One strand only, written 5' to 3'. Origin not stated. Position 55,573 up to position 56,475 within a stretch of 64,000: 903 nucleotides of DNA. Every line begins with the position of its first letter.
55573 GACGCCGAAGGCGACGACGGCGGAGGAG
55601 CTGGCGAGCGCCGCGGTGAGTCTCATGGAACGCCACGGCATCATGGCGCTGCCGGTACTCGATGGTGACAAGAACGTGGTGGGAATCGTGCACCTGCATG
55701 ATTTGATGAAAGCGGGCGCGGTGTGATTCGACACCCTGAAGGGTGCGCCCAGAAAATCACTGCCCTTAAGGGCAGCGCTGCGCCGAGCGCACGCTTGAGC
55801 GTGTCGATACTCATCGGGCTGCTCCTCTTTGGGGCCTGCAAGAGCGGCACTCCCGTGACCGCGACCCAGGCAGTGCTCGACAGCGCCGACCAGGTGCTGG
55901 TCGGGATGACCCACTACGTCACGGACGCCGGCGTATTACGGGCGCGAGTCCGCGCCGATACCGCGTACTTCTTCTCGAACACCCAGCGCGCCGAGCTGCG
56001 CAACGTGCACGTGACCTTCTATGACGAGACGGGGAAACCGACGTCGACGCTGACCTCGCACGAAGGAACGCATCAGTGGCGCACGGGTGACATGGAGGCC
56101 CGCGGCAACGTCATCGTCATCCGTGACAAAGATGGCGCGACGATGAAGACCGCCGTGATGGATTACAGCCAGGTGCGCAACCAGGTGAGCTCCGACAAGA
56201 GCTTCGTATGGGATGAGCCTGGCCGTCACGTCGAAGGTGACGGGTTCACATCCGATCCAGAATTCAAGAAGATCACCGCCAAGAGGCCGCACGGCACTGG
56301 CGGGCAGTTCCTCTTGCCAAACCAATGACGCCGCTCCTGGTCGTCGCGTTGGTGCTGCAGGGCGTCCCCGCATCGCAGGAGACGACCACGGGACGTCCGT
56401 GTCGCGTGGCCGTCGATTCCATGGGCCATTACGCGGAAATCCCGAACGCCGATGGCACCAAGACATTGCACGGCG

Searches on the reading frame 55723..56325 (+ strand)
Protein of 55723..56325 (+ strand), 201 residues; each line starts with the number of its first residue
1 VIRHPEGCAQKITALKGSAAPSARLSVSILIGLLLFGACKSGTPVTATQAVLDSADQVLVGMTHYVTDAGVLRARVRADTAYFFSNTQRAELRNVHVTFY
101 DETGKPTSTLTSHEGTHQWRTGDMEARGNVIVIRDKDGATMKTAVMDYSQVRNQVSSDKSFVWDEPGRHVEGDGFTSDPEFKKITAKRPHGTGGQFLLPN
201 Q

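Call 80: search_protein_families(library=ncbifam, proteins=[window:55723-56325:+], max_evalue=0.00001)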
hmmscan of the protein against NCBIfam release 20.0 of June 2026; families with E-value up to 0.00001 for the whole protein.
window:55723-56325:+ (201 aa): 1 family
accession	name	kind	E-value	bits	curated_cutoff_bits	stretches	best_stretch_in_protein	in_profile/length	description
TIGR04409.1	LptC_YrbK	equivalog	5.6e-20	71.6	38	1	27-185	9-171/180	LPS export ABC transporter periplasmic protein LptC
